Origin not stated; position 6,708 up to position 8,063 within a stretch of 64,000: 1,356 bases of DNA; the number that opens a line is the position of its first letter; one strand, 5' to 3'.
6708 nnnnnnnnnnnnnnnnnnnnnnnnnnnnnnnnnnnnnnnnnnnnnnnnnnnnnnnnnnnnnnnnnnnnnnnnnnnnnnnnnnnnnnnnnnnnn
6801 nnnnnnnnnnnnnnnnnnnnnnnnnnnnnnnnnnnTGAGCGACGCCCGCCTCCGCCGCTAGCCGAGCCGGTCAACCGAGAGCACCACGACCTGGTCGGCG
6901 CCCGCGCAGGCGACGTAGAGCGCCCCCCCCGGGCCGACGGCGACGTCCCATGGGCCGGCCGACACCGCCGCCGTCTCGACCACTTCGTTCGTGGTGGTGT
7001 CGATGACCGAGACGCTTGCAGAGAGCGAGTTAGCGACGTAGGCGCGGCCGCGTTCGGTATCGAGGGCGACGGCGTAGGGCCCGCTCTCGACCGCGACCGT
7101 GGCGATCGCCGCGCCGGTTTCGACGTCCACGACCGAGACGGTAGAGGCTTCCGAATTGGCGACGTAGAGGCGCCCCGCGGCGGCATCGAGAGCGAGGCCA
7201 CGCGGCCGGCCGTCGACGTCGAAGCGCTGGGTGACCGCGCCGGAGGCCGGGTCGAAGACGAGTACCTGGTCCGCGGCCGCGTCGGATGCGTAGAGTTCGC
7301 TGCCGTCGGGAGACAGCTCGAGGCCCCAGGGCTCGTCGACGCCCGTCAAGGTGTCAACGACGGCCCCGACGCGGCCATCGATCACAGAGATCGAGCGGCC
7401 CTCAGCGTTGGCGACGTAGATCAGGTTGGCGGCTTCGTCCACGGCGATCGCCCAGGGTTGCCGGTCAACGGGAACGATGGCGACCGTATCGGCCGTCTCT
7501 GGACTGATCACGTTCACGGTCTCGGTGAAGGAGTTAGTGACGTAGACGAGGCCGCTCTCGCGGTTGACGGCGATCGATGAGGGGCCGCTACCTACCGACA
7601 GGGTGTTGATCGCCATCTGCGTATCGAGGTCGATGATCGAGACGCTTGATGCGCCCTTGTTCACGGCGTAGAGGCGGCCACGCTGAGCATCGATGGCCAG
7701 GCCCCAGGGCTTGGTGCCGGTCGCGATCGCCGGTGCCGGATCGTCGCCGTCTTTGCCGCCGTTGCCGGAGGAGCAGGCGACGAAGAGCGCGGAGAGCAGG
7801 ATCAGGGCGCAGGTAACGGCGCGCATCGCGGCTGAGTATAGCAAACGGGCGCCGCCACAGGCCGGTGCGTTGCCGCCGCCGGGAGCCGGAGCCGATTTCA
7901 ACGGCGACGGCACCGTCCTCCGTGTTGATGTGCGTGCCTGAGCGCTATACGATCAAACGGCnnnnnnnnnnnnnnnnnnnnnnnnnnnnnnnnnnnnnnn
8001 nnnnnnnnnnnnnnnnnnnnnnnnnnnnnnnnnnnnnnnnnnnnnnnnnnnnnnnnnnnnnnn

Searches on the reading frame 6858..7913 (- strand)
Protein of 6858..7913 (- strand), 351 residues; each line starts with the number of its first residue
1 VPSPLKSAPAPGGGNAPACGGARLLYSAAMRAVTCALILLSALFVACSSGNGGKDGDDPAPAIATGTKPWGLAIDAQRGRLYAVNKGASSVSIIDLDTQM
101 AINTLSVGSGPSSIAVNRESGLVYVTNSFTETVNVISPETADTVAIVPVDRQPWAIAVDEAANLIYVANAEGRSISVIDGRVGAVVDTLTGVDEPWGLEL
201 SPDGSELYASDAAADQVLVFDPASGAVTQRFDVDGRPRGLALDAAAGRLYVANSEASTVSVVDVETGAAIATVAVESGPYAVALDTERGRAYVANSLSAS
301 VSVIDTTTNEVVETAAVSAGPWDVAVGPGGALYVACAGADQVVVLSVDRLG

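Call 28: search_protein_families(library=pfam, max_evalue=0.01, proteins=[window:6858-7913:-])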
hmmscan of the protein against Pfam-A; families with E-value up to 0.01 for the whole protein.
window:6858-7913:- (351 aa): 14 families
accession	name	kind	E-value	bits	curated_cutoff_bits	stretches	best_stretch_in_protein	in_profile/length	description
PF01436.27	NHL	-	2.3e-22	78.3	20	1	236-261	3-27/28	NHL repeat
PF21783.3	YNCE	-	6.8e-17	62.2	27.1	3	123-205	42-124/339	YNCE-like beta-propeller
PF10282.15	Lactonase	-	1.3e-15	57.9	21.7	1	197-265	248-321/344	Lactonase, 7-bladed beta-propeller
PF25174.1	Beta-prop_THOC3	-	3.6e-14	52.9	305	2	73-283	53-261/272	THOC3 beta-propeller domain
PF08450.18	SGL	-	8.7e-10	39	26.3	1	174-284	116-232/246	SMP-30/Gluconolactonase/LRE-like region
PF24684.1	Vgb_lyase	-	1.3e-06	27.8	50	1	77-209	148-281/290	Virginiamycin B lyase family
PF16819.11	DUF5074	-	2.4e-05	24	27.2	0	257-339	117-202/353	Domain of unknown function (DUF5074)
PF25175.1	Beta-prop_WDR5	-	0.00014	21.7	250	0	249-316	108-175/296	WDR5 beta-propeller domain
PF25168.1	Beta-prop_WDR36-Utp21_2nd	-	0.00017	21.4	84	0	247-342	211-304/335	WDR36/Utp21 second beta-propeller domain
PF23414.1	Beta-prop_EML_2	-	0.00024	21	90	0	239-343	3-105/266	Echinoderm microtubule-associated protein second beta-propeller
PF02239.22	Cytochrom_D1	-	0.00042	19.4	25.5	0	79-152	47-120/368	Cytochrome D1 heme domain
PF13570.13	Beta-prop_ACSF4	-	0.0019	18.1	133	0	216-313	72-169/329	Beta-alanine-activating enzyme, beta-propeller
PF05096.18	Glu_cyclase_2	-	0.0042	17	22.3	0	173-277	103-208/249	Glutamine cyclotransferase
PF19923.4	DUF6386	-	0.0073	16.4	25.9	0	233-294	67-128/145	Family of unknown function (DUF6386)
